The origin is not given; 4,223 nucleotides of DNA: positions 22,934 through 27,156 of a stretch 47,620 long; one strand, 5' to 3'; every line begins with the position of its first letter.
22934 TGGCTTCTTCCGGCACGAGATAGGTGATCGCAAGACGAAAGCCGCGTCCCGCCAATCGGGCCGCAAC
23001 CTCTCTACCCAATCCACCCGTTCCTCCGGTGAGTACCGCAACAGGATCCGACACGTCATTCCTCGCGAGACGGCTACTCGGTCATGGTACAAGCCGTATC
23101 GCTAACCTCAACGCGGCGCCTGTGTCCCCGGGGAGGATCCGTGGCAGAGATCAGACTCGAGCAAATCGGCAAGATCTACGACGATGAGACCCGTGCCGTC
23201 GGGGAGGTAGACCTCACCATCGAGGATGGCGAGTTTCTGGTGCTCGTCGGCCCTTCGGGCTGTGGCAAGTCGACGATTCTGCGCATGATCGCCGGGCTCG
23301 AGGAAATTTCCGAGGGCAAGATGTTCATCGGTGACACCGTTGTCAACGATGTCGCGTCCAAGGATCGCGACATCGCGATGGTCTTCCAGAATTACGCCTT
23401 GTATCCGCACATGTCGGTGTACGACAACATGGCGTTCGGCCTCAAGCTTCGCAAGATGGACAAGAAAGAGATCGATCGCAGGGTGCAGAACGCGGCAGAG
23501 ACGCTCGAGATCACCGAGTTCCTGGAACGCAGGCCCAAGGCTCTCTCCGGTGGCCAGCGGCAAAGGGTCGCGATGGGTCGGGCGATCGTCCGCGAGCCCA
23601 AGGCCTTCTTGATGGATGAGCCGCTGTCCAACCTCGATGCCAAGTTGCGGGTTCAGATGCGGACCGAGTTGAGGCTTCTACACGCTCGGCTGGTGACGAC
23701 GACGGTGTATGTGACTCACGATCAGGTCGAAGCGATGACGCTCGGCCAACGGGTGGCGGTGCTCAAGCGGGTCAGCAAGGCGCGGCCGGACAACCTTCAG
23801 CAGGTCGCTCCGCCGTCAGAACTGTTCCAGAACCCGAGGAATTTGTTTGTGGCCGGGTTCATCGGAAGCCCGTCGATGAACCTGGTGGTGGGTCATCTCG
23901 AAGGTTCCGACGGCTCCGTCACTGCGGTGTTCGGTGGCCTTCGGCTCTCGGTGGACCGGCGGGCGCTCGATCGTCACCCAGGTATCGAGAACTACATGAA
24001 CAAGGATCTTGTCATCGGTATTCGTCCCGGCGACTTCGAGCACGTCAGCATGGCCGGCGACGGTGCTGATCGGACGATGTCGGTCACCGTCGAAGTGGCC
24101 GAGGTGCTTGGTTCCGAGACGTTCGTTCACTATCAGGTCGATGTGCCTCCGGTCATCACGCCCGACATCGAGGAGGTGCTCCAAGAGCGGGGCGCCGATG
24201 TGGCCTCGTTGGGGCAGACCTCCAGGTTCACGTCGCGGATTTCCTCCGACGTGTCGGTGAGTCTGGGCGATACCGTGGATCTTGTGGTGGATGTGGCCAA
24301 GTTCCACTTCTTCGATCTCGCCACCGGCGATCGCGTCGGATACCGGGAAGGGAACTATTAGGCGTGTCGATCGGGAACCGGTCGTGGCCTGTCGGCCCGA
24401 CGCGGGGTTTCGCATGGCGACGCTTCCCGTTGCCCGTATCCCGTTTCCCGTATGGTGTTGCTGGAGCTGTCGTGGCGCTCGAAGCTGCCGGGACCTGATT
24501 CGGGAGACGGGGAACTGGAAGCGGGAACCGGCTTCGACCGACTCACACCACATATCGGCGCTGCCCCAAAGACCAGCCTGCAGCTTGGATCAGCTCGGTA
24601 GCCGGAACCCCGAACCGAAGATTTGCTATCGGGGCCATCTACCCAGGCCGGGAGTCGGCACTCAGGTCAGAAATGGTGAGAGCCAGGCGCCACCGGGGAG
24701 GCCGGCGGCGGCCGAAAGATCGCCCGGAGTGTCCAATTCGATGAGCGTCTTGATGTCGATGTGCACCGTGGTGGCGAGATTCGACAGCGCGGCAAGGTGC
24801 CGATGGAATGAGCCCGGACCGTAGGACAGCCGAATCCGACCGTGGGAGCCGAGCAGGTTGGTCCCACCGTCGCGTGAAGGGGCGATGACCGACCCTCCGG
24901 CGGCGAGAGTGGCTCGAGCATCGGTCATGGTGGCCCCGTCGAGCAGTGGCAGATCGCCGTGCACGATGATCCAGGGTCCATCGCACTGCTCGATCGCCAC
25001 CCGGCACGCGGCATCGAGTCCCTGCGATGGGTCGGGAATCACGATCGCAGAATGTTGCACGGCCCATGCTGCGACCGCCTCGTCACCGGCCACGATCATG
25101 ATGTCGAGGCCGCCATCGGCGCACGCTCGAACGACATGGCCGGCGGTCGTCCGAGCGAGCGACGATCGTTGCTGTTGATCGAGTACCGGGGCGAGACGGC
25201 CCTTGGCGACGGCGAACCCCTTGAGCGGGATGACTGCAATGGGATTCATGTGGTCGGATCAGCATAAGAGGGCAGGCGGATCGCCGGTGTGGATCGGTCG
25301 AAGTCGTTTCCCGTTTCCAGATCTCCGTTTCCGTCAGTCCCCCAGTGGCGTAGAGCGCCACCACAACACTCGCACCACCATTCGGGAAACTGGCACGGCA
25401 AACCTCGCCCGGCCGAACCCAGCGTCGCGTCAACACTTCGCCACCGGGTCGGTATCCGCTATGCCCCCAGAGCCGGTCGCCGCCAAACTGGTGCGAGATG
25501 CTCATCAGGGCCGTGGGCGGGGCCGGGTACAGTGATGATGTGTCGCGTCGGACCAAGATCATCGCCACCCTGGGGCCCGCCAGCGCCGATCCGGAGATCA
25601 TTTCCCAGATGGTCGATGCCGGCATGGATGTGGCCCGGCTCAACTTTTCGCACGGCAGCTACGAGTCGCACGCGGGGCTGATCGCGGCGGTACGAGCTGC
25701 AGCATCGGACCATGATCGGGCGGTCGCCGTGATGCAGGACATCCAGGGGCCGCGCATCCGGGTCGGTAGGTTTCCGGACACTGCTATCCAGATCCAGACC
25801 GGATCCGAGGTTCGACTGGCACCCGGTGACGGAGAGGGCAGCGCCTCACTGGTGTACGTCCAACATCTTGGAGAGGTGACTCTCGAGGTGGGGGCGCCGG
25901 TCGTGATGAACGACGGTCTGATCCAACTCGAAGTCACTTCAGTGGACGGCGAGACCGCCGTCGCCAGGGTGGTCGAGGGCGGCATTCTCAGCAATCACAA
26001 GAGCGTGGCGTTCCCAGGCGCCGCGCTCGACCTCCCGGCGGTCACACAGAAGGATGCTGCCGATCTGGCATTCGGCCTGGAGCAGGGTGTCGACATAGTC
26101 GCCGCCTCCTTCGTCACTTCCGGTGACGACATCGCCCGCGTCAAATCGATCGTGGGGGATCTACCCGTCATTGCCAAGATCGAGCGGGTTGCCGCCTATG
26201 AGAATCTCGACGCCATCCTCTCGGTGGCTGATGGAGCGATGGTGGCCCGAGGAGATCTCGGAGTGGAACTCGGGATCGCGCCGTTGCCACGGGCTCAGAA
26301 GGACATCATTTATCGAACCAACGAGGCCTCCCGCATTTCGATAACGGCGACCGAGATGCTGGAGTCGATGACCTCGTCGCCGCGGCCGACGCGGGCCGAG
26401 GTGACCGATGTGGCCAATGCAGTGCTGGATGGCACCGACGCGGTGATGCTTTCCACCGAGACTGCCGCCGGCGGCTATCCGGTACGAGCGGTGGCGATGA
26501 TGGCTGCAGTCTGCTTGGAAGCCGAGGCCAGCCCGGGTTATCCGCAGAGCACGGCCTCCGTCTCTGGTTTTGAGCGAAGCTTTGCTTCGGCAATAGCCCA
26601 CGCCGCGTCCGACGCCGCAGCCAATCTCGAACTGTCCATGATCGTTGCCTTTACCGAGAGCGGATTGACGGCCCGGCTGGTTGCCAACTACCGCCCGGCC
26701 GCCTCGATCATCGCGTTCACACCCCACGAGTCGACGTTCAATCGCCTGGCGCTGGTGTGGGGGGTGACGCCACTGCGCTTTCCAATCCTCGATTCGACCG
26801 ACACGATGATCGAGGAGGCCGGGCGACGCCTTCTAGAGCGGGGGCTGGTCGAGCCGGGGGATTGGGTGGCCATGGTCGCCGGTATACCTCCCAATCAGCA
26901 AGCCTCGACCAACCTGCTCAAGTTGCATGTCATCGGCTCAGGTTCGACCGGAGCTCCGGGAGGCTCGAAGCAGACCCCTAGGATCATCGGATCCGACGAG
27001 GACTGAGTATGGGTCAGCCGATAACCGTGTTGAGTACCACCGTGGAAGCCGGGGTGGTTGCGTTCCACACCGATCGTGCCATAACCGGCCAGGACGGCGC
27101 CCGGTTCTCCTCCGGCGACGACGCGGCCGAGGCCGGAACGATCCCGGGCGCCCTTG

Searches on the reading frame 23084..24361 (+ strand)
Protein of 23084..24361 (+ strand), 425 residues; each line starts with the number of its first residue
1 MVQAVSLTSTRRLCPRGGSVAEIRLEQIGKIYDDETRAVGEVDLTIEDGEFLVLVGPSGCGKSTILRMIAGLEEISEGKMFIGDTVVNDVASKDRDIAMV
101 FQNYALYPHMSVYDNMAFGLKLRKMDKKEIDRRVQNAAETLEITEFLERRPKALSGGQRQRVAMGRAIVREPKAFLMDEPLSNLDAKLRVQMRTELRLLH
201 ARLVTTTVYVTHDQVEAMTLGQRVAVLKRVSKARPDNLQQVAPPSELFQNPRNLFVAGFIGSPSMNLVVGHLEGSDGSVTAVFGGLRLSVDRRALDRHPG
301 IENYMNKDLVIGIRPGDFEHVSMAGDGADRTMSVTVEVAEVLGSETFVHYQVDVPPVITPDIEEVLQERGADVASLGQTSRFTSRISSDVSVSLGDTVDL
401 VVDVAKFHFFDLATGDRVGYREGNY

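Call 72: search_protein_families(library=pfam, proteins=[window:23084-24361:+], max_evalue=0.00001)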
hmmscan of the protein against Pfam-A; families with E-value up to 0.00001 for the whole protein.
window:23084-24361:+ (425 aa): 2 families
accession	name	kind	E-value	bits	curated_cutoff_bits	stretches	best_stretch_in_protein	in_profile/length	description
PF00005.33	ABC_tran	-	3.5e-33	115.6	25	1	41-181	3-136/137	ABC transporter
PF17912.7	OB_MalK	-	9.8e-09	36.4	27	1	261-317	1-52/53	MalK OB fold domain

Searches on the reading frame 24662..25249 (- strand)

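Call 72: search_protein_families(library=pfam, proteins=[window:24662-25249:-], max_evalue=0.00001)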
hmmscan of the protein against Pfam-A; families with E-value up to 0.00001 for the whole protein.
window:24662-25249:- (195 aa): 3 families
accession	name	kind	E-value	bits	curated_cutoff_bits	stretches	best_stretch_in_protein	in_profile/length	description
PF01983.22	CofC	-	2e-22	79.9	22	1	5-178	3-179/217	Guanylyl transferase CofC like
PF12804.13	NTP_transf_3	-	1.1e-07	32.6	27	1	33-130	24-127/160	MobA-like NTP transferase domain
PF09837.15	DUF2064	-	1.6e-07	31.6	25.8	1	50-136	15-106/120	Uncharacterized protein conserved in bacteria (DUF2064)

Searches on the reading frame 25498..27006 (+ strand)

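Call 72: search_protein_families(library=pfam, proteins=[window:25498-27006:+], max_evalue=0.00001)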
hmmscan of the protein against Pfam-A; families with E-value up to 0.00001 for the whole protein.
window:25498-27006:+ (502 aa): 2 families
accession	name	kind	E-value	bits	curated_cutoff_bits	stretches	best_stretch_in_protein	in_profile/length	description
PF00224.27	PK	-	5.4e-106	354.8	30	1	17-332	2-328/328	Pyruvate kinase, barrel domain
PF02887.21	PK_C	-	4.1e-34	117.5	28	1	365-477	2-114/114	Pyruvate kinase, alpha/beta domain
